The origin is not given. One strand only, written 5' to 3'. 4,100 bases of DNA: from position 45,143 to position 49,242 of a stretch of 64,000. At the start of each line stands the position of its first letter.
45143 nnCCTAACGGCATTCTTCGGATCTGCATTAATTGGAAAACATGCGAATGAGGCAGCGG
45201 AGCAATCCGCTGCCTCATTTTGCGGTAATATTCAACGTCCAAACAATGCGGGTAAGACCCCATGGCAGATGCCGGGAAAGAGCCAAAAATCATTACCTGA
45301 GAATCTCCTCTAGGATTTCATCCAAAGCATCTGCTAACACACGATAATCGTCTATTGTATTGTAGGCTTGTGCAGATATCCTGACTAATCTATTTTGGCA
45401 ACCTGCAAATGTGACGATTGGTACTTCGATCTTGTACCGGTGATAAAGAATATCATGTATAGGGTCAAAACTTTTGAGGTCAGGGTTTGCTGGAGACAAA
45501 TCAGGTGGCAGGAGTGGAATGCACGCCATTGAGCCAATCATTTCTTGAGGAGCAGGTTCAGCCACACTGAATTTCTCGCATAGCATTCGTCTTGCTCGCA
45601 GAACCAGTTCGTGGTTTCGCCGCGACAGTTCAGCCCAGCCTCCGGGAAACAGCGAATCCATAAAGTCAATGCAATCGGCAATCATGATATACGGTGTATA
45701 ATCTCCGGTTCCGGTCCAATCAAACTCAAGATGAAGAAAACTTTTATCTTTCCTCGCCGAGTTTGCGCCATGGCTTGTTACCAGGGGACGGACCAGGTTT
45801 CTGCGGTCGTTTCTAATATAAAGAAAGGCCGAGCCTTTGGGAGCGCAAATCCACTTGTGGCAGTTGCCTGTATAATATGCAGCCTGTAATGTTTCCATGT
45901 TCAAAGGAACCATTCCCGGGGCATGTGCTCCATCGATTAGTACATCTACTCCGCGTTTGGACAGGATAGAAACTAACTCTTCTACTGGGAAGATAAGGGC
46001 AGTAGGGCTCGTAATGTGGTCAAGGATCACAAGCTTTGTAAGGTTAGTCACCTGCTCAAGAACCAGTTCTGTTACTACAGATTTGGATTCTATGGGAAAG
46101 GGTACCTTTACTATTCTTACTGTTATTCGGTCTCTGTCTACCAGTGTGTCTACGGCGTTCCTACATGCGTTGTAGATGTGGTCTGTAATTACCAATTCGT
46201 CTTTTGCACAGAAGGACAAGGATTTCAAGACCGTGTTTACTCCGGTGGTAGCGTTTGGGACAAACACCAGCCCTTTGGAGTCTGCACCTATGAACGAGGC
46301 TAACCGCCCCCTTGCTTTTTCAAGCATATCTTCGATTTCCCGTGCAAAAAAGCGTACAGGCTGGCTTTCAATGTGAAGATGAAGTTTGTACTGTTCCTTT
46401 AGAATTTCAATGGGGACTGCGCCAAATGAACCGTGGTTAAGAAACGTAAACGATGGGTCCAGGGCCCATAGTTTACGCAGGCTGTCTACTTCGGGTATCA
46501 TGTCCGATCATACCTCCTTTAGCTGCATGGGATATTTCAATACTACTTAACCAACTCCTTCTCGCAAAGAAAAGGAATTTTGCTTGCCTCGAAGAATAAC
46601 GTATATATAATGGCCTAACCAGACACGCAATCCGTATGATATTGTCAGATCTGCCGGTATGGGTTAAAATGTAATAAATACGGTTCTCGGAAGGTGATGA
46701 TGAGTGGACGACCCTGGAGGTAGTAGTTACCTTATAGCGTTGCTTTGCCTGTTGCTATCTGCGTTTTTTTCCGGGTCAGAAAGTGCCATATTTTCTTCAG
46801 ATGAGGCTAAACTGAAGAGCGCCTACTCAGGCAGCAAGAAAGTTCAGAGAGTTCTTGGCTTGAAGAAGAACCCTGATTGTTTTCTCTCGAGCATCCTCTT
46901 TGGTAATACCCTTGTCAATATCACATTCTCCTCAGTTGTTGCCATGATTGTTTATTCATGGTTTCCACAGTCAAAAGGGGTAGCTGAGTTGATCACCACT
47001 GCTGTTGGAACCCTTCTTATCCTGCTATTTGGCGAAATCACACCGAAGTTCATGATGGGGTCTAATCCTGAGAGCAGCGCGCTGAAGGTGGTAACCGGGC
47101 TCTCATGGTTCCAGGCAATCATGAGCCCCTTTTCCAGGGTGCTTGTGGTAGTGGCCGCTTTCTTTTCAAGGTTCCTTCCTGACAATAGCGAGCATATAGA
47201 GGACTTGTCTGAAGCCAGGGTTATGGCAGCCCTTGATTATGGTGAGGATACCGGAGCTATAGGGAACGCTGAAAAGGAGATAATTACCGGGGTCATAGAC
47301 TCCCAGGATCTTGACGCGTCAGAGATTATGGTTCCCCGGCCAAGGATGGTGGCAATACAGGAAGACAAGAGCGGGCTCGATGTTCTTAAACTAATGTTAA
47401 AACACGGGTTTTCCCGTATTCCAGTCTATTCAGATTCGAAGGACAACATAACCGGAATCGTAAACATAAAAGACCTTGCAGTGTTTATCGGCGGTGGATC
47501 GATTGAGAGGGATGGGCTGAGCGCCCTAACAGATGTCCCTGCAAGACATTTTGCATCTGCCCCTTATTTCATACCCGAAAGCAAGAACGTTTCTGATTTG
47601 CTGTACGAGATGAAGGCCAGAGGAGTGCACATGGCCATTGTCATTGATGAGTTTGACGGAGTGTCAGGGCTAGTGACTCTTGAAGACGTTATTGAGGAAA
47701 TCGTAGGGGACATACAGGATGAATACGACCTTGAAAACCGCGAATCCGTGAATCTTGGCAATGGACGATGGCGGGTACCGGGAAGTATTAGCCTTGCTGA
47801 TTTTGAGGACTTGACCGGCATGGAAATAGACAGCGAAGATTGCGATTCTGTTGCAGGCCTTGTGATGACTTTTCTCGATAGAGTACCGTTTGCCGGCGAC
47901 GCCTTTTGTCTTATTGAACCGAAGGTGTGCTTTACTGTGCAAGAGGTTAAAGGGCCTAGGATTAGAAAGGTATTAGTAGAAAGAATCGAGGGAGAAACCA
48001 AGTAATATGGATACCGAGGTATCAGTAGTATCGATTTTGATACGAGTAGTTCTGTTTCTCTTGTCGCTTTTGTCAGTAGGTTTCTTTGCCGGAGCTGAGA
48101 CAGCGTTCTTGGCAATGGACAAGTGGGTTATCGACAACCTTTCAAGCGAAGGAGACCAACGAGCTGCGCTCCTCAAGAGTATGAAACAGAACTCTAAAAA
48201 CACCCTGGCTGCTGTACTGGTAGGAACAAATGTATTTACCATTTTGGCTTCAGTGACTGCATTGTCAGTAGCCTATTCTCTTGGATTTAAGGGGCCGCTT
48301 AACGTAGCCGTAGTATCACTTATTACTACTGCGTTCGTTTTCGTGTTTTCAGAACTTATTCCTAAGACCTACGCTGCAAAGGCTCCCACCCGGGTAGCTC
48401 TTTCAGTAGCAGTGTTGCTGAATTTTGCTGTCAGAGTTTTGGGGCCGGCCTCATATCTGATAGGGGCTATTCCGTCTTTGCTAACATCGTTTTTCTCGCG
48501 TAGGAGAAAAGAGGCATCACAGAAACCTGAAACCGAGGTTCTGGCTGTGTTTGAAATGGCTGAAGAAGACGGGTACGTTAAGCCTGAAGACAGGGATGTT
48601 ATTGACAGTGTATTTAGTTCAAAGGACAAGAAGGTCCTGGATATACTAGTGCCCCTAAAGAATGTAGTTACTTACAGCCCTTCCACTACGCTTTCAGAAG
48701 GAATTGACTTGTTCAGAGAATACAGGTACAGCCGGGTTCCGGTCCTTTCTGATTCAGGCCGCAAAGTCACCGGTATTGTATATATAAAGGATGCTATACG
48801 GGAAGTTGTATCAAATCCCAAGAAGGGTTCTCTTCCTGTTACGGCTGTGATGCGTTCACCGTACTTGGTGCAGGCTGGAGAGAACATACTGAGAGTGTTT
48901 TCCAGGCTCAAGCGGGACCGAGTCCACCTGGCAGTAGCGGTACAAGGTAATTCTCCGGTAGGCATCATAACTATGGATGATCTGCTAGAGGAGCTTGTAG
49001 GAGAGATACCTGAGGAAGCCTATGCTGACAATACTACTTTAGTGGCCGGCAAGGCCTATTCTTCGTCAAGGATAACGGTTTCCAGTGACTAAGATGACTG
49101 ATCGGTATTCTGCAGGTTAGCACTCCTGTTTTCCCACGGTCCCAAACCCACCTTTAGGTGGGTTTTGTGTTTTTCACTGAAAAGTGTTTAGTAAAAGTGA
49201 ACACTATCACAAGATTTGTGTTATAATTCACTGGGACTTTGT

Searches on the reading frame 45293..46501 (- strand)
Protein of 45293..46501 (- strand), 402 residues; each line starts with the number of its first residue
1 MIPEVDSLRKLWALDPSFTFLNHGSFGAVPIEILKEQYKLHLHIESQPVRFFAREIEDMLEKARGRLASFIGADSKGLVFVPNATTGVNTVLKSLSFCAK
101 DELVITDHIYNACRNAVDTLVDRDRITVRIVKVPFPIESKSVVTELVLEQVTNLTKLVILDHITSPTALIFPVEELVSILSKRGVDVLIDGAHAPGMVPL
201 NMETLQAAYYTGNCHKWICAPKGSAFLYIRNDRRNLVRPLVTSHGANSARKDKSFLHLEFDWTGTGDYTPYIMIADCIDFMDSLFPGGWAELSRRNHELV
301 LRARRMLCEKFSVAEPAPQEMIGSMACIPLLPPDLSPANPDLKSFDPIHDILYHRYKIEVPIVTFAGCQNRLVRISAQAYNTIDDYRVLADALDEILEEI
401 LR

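Call 35: search_protein_families(library=pfam, proteins=[window:45293-46501:-], max_evalue=0.001)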
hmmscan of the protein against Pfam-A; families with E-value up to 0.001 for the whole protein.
window:45293-46501:- (402 aa): 4 families
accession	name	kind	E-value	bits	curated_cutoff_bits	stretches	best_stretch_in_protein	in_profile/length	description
PF00266.25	Aminotran_5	-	3.7e-25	89.1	21.5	1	49-243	34-227/371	Aminotransferase class-V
PF01053.26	Cys_Met_Meta_PP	-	9.5e-06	24.8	27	1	89-197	82-180/381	Cys/Met metabolism PLP-dependent enzyme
PF00155.27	Aminotran_1_2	-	1.3e-05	25.1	19.7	1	60-198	44-193/361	Aminotransferase class I and II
PF01041.23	DegT_DnrJ_EryC1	-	0.00028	20.7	19.8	1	66-197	32-152/360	DegT/DnrJ/EryC1/StrS aminotransferase family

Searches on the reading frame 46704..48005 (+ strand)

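Call 35: search_protein_families(library=pfam, proteins=[window:46704-48005:+], max_evalue=0.001)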
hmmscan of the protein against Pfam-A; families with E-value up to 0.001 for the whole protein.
window:46704-48005:+ (433 aa): 3 families
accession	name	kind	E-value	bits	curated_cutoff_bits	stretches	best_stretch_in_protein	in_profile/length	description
PF01595.25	CNNM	-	1.1e-38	133.2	28.4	1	10-189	1-180/181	Cyclin M transmembrane N-terminal domain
PF00571.33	CBS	-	9.7e-18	64.7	24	2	206-261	2-54/57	CBS domain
PF03471.22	CorC_HlyC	-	8.7e-17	61.4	27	1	351-428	3-80/81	Transporter associated domain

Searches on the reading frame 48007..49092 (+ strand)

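Call 35: search_protein_families(library=pfam, proteins=[window:48007-49092:+], max_evalue=0.001)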
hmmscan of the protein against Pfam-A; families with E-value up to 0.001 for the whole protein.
window:48007-49092:+ (361 aa): 2 families
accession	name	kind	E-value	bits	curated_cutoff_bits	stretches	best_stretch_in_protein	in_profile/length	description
PF01595.25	CNNM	-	5.1e-35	121.2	28.4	1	16-194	3-180/181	Cyclin M transmembrane N-terminal domain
PF00571.33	CBS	-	5.2e-19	68.8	24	2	216-268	5-56/57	CBS domain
